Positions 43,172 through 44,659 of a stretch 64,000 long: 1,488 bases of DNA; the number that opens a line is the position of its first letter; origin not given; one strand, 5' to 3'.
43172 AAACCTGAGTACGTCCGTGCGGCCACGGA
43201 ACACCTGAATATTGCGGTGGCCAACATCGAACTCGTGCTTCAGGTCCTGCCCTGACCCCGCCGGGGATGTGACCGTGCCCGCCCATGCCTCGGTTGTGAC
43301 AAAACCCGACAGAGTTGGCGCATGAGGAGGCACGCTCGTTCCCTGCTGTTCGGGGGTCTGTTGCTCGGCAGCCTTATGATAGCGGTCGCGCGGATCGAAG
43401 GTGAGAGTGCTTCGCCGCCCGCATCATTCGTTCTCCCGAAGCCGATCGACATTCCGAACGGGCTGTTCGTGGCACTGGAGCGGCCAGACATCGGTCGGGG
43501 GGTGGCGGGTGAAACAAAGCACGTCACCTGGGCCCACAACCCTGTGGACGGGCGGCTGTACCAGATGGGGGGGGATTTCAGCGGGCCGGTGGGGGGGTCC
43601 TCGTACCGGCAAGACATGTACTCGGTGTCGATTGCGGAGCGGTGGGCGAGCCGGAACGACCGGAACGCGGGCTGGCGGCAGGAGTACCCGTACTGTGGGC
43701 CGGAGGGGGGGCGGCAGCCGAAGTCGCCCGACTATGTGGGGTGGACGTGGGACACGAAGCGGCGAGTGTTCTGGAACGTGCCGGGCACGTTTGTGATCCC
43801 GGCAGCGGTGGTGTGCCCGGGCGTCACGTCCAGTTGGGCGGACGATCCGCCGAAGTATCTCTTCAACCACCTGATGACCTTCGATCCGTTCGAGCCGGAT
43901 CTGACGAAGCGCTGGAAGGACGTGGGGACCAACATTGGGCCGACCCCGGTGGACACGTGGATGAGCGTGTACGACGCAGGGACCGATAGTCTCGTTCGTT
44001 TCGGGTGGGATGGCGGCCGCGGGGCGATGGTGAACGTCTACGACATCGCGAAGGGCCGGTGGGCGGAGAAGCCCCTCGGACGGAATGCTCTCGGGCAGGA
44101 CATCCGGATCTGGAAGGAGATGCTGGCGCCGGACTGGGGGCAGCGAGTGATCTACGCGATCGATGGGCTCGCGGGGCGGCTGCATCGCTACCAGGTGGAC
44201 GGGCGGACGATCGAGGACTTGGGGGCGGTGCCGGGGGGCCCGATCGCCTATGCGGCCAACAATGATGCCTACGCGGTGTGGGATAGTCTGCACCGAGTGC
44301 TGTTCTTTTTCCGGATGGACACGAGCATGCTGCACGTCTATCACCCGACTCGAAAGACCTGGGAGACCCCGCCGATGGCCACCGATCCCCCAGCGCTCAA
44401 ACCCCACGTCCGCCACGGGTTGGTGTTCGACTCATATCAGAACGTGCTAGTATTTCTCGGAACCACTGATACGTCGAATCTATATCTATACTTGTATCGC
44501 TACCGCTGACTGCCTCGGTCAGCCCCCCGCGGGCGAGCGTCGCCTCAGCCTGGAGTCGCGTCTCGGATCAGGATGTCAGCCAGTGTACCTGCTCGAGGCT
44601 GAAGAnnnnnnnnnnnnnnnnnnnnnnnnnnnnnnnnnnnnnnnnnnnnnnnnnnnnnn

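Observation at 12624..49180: Modular secreted-protein family flanking the EPS locus; one giant gene fuses the modules that are separate genes in the other block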

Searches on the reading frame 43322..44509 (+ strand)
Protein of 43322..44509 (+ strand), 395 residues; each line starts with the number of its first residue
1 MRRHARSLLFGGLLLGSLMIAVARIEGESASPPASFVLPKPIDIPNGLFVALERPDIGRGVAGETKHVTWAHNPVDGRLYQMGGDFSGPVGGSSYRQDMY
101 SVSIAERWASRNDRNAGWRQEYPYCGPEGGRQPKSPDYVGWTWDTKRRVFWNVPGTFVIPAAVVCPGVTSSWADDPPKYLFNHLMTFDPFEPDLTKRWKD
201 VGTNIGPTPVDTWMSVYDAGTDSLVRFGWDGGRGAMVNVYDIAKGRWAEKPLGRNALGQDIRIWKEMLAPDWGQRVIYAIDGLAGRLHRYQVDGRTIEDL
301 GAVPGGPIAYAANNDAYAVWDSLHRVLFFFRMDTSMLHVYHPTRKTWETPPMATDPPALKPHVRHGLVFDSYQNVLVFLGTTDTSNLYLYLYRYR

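Call 4: search_protein_families(library=pfam, proteins=[window:43322-44509:+], max_evalue=0.01)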
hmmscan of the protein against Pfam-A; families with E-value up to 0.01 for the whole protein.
window:43322-44509:+ (395 aa): 1 family
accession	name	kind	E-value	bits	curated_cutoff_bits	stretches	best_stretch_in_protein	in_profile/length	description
PF24681.1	Kelch_KLHDC2_KLHL20_DRC7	-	0.0017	18.1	50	0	334-388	25-78/221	KLHDC2/KLHL20/DRC7 Kelch-repeats domain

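Call 9: search_protein_families(library=ncbifam, proteins=[window:43322-44509:+], max_evalue=0.01)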
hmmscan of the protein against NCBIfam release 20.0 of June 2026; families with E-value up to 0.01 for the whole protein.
window:43322-44509:+ (395 aa): 0 families

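Call 11: find_encoding_contigs(protein=window:43322-44509:+, flank=10000, max_places=6)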
Protein window:43322-44509:+ (395 aa): no gene with exactly this product is on record in the collection.

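Call 12: find_homologous_proteins(query=window:43322-44509:+)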
Query window:43322-44509:+ (395 aa): 53 proteins with E <= 0.001 among 5106 candidates.
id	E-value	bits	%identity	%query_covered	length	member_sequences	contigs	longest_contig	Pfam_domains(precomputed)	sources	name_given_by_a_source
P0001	3.4e-251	852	90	100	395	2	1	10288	-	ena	-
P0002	3.1e-213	727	79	99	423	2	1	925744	-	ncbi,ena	-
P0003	2.5e-175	602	85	74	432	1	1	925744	-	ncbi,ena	-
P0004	1.3e-144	501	56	99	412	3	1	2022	-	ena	-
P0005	1.9e-139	484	60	90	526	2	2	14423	-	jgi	jgi:hypothetical protein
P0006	4.4e-136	473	55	98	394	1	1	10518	-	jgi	jgi:hypothetical protein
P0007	1.5e-132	461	54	96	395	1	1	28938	-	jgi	jgi:hypothetical protein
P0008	1.3e-130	455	56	92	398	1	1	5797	-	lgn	-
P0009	4.4e-130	453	56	90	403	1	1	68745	PF24681.2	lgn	-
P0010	5.2e-130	453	52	97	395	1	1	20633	-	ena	-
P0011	9.2e-127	442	53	92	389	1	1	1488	-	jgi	jgi:hypothetical protein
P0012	1.3e-122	428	55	89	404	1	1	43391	-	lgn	-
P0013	3.0e-121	424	54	90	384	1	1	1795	-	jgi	jgi:hypothetical protein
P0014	5.7e-114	400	49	99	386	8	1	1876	-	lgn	-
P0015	1.1e-113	399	51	93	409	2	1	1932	-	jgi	jgi:hypothetical protein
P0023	8.0e-107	376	48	98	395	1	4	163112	PF24681.2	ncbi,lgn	-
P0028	2.2e-105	371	47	98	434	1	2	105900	PF24681.2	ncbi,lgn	-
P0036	5.5e-103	364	49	89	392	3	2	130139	PF24681.2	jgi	jgi:hypothetical protein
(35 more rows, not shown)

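Call 13: find_encoding_contigs(protein=P0002, flank=10000, max_places=3)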
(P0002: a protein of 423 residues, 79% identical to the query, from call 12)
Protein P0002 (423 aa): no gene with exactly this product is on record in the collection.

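Call 14: find_encoding_contigs(protein=P0003, flank=10000, max_places=3)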
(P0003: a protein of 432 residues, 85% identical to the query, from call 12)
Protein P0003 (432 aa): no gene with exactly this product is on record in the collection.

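Call 16: find_related_loci(query=A1, collection=genome_contigs, flank=10000)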
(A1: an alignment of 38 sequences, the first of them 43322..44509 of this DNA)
Query A1 (395 aa) in genome_contigs; peptide patterns used: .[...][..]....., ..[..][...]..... (x = any residue, [..] = any of these).
40 stretches matched a pattern; 15 encode a relative of the query (tblastn E <= 1e-3); 15 distinct loci.
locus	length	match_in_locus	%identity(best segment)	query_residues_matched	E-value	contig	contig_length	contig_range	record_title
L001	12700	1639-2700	59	42-394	7e-149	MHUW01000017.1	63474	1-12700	MAG: Candidatus Yonathbacteria bacterium RIFCSPLOWO2_01_FULL_47_33b rifcsplowo2_01_scaffold_385, whole genome shotgun se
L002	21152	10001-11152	52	11-395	4e-122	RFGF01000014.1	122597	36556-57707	MAG: Nitrospirae bacterium isolate J017 k99_141658, whole genome shotgun sequence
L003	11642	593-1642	53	39-394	2e-120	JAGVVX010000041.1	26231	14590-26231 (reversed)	MAG: Candidatus Aenigmatarchaeota archaeon isolate RIFCSPHIGHO2_01_FULL_AR5_44_11 rifcsphigho2_01_scaffold_3367, whole g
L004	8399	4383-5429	53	42-394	5e-117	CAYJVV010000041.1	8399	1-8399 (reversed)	MAG TPA_asm: uncultured archaeon isolate ERP125453_co1_326 genome assembly, contig: NODE_10379_length_8399_cov_4.142138,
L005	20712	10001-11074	49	36-394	8e-105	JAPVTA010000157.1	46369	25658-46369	MAG: Thermodesulfobacteriota bacterium isolate MW3_metabat.11 k97_383398, whole genome shotgun sequence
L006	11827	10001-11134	48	18-395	2e-102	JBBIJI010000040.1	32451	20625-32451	MAG: Nitrospiraceae bacterium isolate MTF170219_bin_159 NODE_554_length_32451_cov_13.839980, whole genome shotgun sequen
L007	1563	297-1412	45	31-394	3e-100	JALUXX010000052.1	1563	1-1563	MAG: Gammaproteobacteria bacterium isolate 131-447_metabat2_scaf2bin.039 131-447_scaffold_44180_c1, whole genome shotgun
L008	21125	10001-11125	41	26-395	8e-86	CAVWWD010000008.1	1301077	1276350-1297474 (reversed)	MAG: uncultured Candidatus Rokubacteria bacterium isolate MFD00962.bin.2.205 genome assembly, contig: contig_8802, whole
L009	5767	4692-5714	43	42-394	5e-82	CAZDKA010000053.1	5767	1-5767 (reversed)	MAG TPA_asm: uncultured Candidatus Saccharibacteria bacterium isolate SRP269290_co3_436 genome assembly, contig: NODE_20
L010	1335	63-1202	41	29-394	7e-87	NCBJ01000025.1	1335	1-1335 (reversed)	MAG: Parcubacteria group bacterium 21-54-25 04302015_21_scaffold_22797, whole genome shotgun sequence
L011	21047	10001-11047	44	31-394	7e-88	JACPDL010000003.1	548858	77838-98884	MAG: Candidatus Aenigmatarchaeota archaeon isolate NC_groundwater_308_Ag_B-0.1um_45_55 GD18-4_B1_scaffold_822101, whole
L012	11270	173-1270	41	38-394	2e-77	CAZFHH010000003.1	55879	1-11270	MAG TPA_asm: uncultured Candidatus Saccharibacteria bacterium isolate SRP128015_co3_370 genome assembly, contig: NODE_34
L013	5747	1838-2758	40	66-382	3e-63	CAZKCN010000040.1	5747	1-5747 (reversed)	MAG TPA_asm: uncultured Candidatus Saccharibacteria bacterium isolate binchicken_co38_1275 genome assembly, contig: NODE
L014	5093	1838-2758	40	66-382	3e-63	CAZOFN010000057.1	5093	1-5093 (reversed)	MAG TPA_asm: uncultured Candidatus Saccharibacteria bacterium isolate SRP269290_co3_860 genome assembly, contig: NODE_25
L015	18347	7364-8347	35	63-395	5e-48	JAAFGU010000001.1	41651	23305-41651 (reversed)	MAG: Aromatoleum sp. isolate Bin5_3 scaffold_1347, whole genome shotgun sequence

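Call 27: find_encoding_contigs(protein=P0001, flank=10000, max_places=4)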
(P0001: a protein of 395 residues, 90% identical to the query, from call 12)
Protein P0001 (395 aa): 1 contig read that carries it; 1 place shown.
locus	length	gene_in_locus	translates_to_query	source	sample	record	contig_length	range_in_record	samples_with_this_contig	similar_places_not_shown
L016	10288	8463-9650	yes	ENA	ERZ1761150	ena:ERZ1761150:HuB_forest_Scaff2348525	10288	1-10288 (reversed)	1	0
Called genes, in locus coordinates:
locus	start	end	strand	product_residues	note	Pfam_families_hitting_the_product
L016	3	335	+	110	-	?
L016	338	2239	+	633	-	PF13522:GATase_6, PF13537:GATase_7, PF00733:Asn_synthase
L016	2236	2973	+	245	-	PF01209:Ubie_methyltran, PF13489:Methyltransf_23, PF13847:Methyltransf_31, PF08241:Methyltransf_11, PF08242:Methyltransf_12, PF13649:Methyltransf_25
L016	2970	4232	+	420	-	PF13492:GAF_3 (weak), PF02518:HATPase_c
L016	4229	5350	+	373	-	PF09721:Exosortase_EpsH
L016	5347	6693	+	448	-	PF00072:Response_reg, PF00158:Sigma54_activat, PF14532:Sigma54_activ_2, PF25601:AAA_lid_14, PF09862:DUF2089 (faint), PF02954:HTH_8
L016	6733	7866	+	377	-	PF24681:Kelch_KLHDC2_KLHL20_DRC7, PF13415:Beta-prop_FBX42 (weak), PF24981:Beta-prop_ATRN-LZTR1 (faint)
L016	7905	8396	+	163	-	-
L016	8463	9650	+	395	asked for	-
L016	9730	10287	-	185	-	?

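Call 31: predict_structure(alignment_id=A1)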
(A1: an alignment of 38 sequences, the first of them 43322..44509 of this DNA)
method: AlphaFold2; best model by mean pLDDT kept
length: 395 residues; sequences in the alignment: 38
mean_pLDDT: 88.6   pTM: 0.86
mean pLDDT of the five models: 88.6, 87.8, 87.8, 87.7, 87.7
residues with pLDDT >= 90: 290; 70-90: 61; 50-70: 13; < 50: 31
segments of 3 or more residues with pLDDT < 50: 1-21, 23-32
pLDDT, mean of each block of 10 residues (from residue 1): 42 48 47 63 97 95 92 97 88 85 98 97 95 93 98 91 88 93 97 98 84 89 92 86 95 94 91 97 95 96 89 77 97 94 98 95 94 96 92 96
secondary structure, 60 per line:
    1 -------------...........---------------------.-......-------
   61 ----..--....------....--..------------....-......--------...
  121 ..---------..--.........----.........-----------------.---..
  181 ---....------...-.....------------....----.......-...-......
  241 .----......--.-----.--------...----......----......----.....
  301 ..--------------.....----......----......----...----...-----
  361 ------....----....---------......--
elements in order: H14-24 E48-53 E69-72 E79-82 E99-102 H104-109 E118-122 E136-144 E149-157 E184-187 E198-202 E215-218 E223-229 E235-241 E246-251 E269-271 E276-281 E286-291 E296-302 E317-321 E326-331 E336-341 E346-348 E353-355 E367-370 E375-378 E388-393

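Call 37: find_encoding_contigs(protein=P0023, flank=10000, max_places=2)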
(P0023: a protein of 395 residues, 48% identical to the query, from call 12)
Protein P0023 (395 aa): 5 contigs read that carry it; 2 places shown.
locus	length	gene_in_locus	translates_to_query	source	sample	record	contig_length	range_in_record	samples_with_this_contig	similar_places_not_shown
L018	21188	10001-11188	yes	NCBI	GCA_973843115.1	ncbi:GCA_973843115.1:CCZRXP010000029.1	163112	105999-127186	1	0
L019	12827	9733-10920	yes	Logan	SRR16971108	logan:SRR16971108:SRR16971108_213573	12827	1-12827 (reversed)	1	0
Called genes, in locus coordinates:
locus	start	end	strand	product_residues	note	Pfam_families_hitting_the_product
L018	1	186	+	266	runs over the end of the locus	PF00483:NTP_transferase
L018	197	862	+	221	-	PF02585:PIG-L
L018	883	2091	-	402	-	PF13489:Methyltransf_23, PF08484:Methyltransf_14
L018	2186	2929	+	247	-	PF13489:Methyltransf_23, PF08241:Methyltransf_11, PF08242:Methyltransf_12 (weak), PF13649:Methyltransf_25 (weak), PF13847:Methyltransf_31 (weak)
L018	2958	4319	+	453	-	PF04230:PS_pyruv_trans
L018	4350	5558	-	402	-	-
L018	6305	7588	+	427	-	PF13439:Glyco_transf_4, PF00534:Glycos_transf_1 (weak), PF13692:Glyco_trans_1_4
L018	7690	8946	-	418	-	PF13692:Glyco_trans_1_4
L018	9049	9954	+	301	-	PF00535:Glycos_transf_2, PF13641:Glyco_tranf_2_3 (weak)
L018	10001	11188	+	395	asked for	PF24681:Kelch_KLHDC2_KLHL20_DRC7 (faint)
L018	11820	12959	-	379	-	PF00872:Transposase_mut, PF05050:Methyltransf_21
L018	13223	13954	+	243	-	PF13489:Methyltransf_23, PF08241:Methyltransf_11 (weak)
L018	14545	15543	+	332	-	PF24981:Beta-prop_ATRN-LZTR1 (faint), PF13415:Beta-prop_FBX42, PF24681:Kelch_KLHDC2_KLHL20_DRC7, PF01344:Kelch_1 (weak)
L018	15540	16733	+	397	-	PF24681:Kelch_KLHDC2_KLHL20_DRC7 (faint), PF01344:Kelch_1 (faint), PF24981:Beta-prop_ATRN-LZTR1 (weak)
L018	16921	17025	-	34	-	-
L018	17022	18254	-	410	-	PF13439:Glyco_transf_4, PF00534:Glycos_transf_1, PF13692:Glyco_trans_1_4, PF13524:Glyco_trans_1_2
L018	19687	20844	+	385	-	PF13439:Glyco_transf_4, PF13579:Glyco_trans_4_4, PF20706:GT4-conflict (weak), PF00534:Glycos_transf_1, PF13692:Glyco_trans_1_4, PF13524:Glyco_trans_1_2 (weak)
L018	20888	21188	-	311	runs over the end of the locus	PF13229:Beta_helix, PF05048:NosD (faint), PF13229:Beta_helix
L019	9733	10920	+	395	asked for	PF24681:Kelch_KLHDC2_KLHL20_DRC7 (faint)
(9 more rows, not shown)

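Call 40: search_protein_families(library=pfam, proteins=[L001:40-4077:+, L004:2013-7214:+, L011:8888-12424:+, L008:10126-14349:+, L012:173-3235:+, L003:65-2083:+, L003:2150-4786:+, L013:1508-3400:+, L005:11174-12550:+], max_evalue=0.001)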
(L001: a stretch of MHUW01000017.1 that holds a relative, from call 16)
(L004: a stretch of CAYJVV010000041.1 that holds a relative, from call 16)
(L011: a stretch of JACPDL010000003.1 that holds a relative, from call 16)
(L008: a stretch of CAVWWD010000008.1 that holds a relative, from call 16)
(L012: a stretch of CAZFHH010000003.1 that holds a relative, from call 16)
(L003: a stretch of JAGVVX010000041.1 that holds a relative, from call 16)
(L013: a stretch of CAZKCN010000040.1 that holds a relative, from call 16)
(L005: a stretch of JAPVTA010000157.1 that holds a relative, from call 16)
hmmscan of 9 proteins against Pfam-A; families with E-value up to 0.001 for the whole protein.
L001:40-4077:+ (1345 aa): 7 families
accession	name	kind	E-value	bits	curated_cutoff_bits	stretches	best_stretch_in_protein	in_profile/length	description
PF17957.7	Big_7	-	9e-29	100.4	24.1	2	416-484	1-70/70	Bacterial Ig domain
PF01471.23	PG_binding_1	-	2.6e-20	72.8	23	2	1278-1322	3-47/57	Putative peptidoglycan binding domain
PF24981.1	Beta-prop_ATRN-LZTR1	-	1.4e-06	28.3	50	0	825-904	66-147/289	Attractin/LZTR1 beta-propeller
PF13964.12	Kelch_6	-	6.5e-06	26.4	25.3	0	825-839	27-41/50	Kelch motif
PF24681.1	Kelch_KLHDC2_KLHL20_DRC7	-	3.2e-05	23.8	50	0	825-909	25-108/221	KLHDC2/KLHL20/DRC7 Kelch-repeats domain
PF19077.6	Big_13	-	0.00017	22.4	27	0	447-503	42-100/102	Bacterial Ig-like domain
PF07646.21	Kelch_2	-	0.00042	20.6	21.3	0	816-841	13-44/48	Kelch motif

L004:2013-7214:+ (1733 aa): 4 families
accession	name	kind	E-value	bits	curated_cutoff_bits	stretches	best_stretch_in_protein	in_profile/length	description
PF17957.7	Big_7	-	4.7e-30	104.5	24.1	2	503-569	1-68/70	Bacterial Ig domain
PF19077.6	Big_13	-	8.9e-07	29.8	27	0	1206-1242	63-100/102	Bacterial Ig-like domain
PF01344.31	Kelch_1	-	4.7e-05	23.2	20.1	0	118-139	24-45/46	Kelch motif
PF13415.12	Kelch_3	-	0.00059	20.4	22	0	1079-1101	17-39/48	Galactose oxidase, central domain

L011:8888-12424:+ (1178 aa): 10 families
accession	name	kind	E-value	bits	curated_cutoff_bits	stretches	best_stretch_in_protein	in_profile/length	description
PF13964.12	Kelch_6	-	1.3e-18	66.7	25.3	0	661-680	28-47/50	Kelch motif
PF13415.12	Kelch_3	-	8.3e-13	48.6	22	0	86-127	4-35/48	Galactose oxidase, central domain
PF13418.12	Kelch_4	-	7.4e-11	42.3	21.6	0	82-118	11-45/49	Galactose oxidase, central domain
PF00041.27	fn3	-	1.3e-10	41.8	25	2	829-906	5-79/84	Fibronectin type III domain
PF24681.1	Kelch_KLHDC2_KLHL20_DRC7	-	3.2e-10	40.1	50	1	76-236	55-196/221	KLHDC2/KLHL20/DRC7 Kelch-repeats domain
PF16656.11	Pur_ac_phosph_N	-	4.6e-08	34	30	1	830-912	6-93/93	Purple acid Phosphatase, N-terminal domain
PF24981.1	Beta-prop_ATRN-LZTR1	-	1.3e-06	28.4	50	0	83-239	49-200/289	Attractin/LZTR1 beta-propeller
PF01344.31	Kelch_1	-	2e-06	27.6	20.1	0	223-238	31-46/46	Kelch motif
PF25210.1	Kelch_FKB95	-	6e-06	26.5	70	1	571-705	110-235/268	FKB95, Kelch-repeats domain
PF06848.17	Disaggr_repeat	-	1.7e-05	25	33.9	1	986-1108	41-179/179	Disaggregatase related repeat domain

L008:10126-14349:+ (1407 aa): 0 families

L012:173-3235:+ (1020 aa): 3 families
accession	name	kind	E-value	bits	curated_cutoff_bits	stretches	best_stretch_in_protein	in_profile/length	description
PF01471.23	PG_binding_1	-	8.6e-16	58.3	23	2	768-811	2-43/57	Putative peptidoglycan binding domain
PF13964.12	Kelch_6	-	8.2e-05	22.9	25.3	0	239-274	23-48/50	Kelch motif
PF09374.15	PG_binding_3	-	0.00075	20.1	24.6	0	770-806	2-33/76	Predicted Peptidoglycan domain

L003:65-2083:+ (672 aa): 4 families
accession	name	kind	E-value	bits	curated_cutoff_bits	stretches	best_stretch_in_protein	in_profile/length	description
PF17957.7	Big_7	-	2.7e-17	63.6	24.1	1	83-151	1-70/70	Bacterial Ig domain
PF00404.24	Dockerin_1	-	0.00023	21.7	22.9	1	619-646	1-29/57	Dockerin type I domain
PF13415.12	Kelch_3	-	0.0004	20.9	22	0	466-488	17-39/48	Galactose oxidase, central domain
PF22352.2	K319L-like_PKD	-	0.00089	19.7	27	1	533-613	6-84/84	K319L-like, PKD domain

L003:2150-4786:+ (878 aa): 9 families
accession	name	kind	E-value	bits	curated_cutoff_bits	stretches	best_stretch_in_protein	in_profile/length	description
PF03464.20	eRF1_2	-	5.5e-27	95.1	27.1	2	688-777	41-132/133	eRF1 domain 2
PF14528.11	LAGLIDADG_3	-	1.3e-23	83.5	22.5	2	480-561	2-82/82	LAGLIDADG-like domain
PF03465.20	eRF1_3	-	2.3e-22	79.9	25.8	1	782-878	2-106/106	eRF1 domain 3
PF14890.11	Intein_splicing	-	5.3e-16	59.2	35.8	1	211-688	23-155/155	Intein splicing domain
PF03463.20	eRF1_1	-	2e-14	54.1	23.8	1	17-138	1-122/123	eRF1 domain 1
PF01381.28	HTH_3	-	1.5e-10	41.3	23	1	312-363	1-52/55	Helix-turn-helix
PF18854.6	baeRF_family10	-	3.9e-07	30.9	27.1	0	688-755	59-123/143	Bacterial archaeo-eukaryotic release factor family 10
PF12844.13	HTH_19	-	0.00074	19.8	30.2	1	312-363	4-55/64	Helix-turn-helix domain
PF13560.12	HTH_31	-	0.00085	20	27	0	312-362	6-57/64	Helix-turn-helix domain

L013:1508-3400:+ (630 aa): 2 families
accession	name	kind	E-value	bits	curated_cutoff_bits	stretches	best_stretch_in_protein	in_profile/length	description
PF00404.24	Dockerin_1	-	1.4e-07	32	22.9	1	577-623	1-54/57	Dockerin type I domain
PF13964.12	Kelch_6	-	0.00029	21.2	25.3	0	372-387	29-44/50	Kelch motif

L005:11174-12550:+ (458 aa): 1 family
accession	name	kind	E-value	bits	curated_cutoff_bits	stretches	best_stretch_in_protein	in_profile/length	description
PF13229.12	Beta_helix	-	9.6e-10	38.7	25.9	1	225-359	35-150/158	Right handed beta helix region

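Call 47: search_solved_structures(query=A1, max_evalue=1)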
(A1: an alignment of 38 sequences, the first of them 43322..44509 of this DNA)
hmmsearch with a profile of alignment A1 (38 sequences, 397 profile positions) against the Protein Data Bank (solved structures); distinct sequences matched with E-value up to 1: 8.
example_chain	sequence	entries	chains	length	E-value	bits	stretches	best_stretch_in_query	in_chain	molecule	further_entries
8ttq_A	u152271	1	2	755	0.00062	21.5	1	185-366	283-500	Muskelin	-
4nw4_A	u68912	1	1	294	0.0026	19.4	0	181-251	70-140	Lipoprotein S-layer protein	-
5a10_A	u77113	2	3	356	0.071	14.7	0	312-334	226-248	THIOCYANATE FORMING PROTEIN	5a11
9y8j_A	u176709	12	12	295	0.084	14.4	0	167-235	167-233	Kelch-like protein 12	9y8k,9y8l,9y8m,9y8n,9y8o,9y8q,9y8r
2vpj_A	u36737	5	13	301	0.21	13.2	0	167-235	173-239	KELCH-LIKE PROTEIN 12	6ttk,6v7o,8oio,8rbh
5gqt_A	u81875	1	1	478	0.49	11.9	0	315-379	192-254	Nitrile-specifier protein 1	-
5d9b_A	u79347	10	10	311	0.56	11.7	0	298-331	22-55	Luciferin regenerating enzyme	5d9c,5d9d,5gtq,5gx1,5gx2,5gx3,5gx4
9i1w_Ll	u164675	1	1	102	0.74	11.3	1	222-278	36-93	Ribosomal protein eL39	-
